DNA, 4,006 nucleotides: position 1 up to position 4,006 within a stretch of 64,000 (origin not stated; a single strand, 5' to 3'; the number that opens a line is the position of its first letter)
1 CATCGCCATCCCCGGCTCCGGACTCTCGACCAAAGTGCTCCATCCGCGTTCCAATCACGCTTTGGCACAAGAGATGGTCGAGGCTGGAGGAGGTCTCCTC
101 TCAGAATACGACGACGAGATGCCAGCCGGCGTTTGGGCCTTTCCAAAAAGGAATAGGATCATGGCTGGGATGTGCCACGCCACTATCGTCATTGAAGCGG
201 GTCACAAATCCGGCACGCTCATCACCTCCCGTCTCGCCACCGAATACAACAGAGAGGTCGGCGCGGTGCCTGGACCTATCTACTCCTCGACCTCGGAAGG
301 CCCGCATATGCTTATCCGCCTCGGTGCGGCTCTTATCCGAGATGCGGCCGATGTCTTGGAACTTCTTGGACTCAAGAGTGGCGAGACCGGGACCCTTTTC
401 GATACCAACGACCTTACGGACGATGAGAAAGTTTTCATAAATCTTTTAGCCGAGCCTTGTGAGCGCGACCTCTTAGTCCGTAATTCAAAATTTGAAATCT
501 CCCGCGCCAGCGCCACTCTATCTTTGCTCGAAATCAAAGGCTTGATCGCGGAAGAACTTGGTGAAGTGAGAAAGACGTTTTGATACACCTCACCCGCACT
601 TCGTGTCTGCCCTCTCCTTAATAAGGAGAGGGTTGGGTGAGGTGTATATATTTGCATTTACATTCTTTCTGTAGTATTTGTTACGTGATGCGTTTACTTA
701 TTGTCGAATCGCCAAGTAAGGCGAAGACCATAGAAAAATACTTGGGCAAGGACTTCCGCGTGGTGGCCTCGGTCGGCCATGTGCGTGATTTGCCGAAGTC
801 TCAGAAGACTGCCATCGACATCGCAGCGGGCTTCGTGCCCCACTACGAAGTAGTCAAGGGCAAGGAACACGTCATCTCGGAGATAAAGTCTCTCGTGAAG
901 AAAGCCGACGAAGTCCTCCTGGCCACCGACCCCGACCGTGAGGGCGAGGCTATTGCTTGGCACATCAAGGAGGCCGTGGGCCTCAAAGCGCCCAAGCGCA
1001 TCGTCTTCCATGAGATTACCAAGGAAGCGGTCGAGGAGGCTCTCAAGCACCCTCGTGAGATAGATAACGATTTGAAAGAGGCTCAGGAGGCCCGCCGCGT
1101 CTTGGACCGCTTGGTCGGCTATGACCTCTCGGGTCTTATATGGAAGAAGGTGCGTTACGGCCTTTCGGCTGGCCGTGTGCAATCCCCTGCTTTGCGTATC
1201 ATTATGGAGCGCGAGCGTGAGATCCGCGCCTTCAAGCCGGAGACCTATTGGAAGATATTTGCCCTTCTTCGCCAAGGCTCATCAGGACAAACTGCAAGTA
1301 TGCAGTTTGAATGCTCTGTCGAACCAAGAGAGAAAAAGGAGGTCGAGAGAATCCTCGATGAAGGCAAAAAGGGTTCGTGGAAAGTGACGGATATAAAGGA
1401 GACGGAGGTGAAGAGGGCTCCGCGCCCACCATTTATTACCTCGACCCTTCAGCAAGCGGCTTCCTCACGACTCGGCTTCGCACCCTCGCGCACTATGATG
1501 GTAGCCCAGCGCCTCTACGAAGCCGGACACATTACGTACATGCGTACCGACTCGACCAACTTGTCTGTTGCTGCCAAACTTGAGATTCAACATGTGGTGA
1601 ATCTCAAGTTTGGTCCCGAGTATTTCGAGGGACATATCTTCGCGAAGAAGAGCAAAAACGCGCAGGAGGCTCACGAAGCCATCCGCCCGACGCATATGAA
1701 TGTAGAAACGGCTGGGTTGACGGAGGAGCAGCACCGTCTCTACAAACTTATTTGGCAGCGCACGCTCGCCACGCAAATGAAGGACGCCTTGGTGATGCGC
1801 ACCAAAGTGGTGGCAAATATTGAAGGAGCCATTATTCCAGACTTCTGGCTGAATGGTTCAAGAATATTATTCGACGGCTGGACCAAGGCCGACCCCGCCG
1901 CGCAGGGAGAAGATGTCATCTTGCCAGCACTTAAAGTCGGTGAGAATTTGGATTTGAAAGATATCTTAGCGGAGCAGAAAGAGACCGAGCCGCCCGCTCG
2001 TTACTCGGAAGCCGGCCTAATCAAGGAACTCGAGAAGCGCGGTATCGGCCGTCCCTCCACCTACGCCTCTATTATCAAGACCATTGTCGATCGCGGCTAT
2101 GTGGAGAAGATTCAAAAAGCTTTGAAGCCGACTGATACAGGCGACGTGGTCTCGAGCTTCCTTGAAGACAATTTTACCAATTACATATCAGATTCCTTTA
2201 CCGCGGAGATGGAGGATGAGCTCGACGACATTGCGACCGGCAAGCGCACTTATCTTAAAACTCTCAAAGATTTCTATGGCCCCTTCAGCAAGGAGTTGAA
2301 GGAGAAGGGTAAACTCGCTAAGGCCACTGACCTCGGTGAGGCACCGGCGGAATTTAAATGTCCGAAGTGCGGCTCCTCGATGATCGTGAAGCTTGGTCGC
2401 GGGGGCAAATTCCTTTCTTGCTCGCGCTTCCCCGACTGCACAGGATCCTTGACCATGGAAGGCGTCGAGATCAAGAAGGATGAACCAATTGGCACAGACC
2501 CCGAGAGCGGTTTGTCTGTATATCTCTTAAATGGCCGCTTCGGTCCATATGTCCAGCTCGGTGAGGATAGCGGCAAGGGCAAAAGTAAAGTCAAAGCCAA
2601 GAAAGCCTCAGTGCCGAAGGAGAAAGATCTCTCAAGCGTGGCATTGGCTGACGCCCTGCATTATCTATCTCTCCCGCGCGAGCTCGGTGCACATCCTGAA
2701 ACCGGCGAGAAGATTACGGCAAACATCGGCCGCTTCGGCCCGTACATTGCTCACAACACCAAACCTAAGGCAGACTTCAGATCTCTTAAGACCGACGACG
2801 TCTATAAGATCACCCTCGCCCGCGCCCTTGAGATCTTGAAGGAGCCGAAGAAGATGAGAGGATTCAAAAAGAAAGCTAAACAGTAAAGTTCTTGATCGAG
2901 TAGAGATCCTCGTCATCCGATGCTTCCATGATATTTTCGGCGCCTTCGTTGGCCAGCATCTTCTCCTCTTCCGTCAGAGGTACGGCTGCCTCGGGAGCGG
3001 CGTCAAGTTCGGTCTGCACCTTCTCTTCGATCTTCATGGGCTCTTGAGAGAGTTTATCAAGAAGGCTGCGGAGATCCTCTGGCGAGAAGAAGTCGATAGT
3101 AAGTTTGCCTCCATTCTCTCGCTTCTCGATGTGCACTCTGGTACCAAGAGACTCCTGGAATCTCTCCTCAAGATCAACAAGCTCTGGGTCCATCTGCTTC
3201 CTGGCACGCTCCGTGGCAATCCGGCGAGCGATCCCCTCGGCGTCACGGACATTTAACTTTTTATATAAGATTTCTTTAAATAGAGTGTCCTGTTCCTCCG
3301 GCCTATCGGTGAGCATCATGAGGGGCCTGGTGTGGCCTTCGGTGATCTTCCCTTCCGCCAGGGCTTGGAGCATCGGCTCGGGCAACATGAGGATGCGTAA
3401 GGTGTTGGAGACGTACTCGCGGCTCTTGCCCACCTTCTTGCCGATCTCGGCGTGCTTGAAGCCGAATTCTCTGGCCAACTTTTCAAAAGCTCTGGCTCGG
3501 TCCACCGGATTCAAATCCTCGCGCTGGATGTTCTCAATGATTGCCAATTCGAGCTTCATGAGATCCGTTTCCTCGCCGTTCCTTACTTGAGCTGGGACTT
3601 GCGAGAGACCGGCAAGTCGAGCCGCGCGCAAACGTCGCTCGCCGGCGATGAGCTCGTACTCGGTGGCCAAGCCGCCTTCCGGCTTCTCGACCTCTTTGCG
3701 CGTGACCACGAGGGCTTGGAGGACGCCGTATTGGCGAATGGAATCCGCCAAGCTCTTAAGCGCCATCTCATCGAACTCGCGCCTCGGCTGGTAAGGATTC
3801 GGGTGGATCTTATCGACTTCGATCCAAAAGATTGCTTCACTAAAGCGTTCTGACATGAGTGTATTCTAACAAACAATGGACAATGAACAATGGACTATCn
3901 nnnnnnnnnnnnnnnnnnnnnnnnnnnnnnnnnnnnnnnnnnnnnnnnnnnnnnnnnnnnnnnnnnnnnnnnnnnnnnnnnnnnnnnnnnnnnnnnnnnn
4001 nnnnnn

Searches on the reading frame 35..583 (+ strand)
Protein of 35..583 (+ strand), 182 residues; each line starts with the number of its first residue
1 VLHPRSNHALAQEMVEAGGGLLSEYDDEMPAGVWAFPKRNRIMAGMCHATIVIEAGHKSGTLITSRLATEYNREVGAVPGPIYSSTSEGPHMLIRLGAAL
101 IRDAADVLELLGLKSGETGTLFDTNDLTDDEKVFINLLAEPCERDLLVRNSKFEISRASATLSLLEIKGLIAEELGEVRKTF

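Call 70: search_protein_families(library=pfam, proteins=[window:35-583:+], max_evalue=0.001)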
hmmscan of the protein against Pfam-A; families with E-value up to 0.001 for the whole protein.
window:35-583:+ (182 aa): 2 families
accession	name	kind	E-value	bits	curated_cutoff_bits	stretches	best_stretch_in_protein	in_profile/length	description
PF02481.21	DNA_processg_A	-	4.2e-31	108.2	29.6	1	3-102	112-211/212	DNA recombination-mediator protein A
PF17782.7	DprA_WH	-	4.5e-06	27.1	22.9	1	129-173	13-57/61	DprA winged helix domain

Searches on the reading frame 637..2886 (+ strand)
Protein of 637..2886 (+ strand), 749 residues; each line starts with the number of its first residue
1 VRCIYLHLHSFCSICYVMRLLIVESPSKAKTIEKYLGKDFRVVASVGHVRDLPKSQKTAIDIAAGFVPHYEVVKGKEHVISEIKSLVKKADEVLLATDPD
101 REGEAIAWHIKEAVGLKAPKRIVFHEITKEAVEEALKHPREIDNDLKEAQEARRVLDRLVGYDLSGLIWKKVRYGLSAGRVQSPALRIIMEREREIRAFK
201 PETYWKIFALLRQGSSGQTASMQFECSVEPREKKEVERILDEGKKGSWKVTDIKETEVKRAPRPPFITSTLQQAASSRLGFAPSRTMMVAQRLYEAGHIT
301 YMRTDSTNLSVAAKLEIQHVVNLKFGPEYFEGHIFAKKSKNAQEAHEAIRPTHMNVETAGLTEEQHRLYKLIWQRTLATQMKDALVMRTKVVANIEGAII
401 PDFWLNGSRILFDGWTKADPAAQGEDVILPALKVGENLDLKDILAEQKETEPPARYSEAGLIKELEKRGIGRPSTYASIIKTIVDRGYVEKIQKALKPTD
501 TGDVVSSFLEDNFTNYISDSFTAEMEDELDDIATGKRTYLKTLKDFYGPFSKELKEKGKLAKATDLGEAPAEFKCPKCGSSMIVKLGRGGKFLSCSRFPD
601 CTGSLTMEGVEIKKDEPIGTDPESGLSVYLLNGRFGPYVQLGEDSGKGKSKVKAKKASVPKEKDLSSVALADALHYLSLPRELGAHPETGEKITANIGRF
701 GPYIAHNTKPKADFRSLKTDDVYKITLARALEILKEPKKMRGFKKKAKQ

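Call 33: search_protein_families(library=pfam, proteins=[window:637-2886:+], max_evalue=0.0001)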
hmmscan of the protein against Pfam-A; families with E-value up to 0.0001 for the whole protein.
window:637-2886:+ (749 aa): 4 families
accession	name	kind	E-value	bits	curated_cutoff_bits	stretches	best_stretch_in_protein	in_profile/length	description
PF01131.25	Topoisom_bac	-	6.1e-124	414.6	35.1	1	142-542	2-409/411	DNA topoisomerase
PF13368.11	Toprim_C_rpt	-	6.5e-31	106.5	22.3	2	686-739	1-51/57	Topoisomerase C-terminal repeat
PF01751.28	Toprim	-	2e-25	89.2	23.1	1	20-127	2-96/96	Toprim domain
PF01396.24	Zn_ribbon_Top1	-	5.1e-12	45.8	32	1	574-602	3-31/39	Topoisomerase DNA binding C4 zinc finger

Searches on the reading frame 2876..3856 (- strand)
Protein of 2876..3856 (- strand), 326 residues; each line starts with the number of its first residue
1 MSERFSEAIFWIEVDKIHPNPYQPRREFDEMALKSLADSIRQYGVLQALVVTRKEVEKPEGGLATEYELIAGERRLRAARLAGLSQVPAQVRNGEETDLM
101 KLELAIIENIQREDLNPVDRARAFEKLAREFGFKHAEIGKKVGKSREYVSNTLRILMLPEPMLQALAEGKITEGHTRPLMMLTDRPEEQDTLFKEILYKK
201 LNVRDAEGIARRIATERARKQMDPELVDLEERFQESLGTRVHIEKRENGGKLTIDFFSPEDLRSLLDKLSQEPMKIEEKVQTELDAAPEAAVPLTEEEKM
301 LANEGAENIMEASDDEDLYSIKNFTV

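Call 33: search_protein_families(library=pfam, proteins=[window:2876-3856:-], max_evalue=0.0001)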
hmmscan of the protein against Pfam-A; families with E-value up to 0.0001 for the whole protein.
window:2876-3856:- (326 aa): 3 families
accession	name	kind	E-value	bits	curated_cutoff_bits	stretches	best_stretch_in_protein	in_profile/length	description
PF17762.8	HTH_ParB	-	2.5e-29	101.9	22.6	1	113-213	1-100/102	ParB HTH domain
PF02195.25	ParB_N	-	6.4e-27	93.9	26.3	1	11-111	5-95/95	ParB N-terminal domain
PF23552.2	ParB_C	-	2.7e-10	40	23.8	1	223-269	2-49/50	ParB dimerisation domain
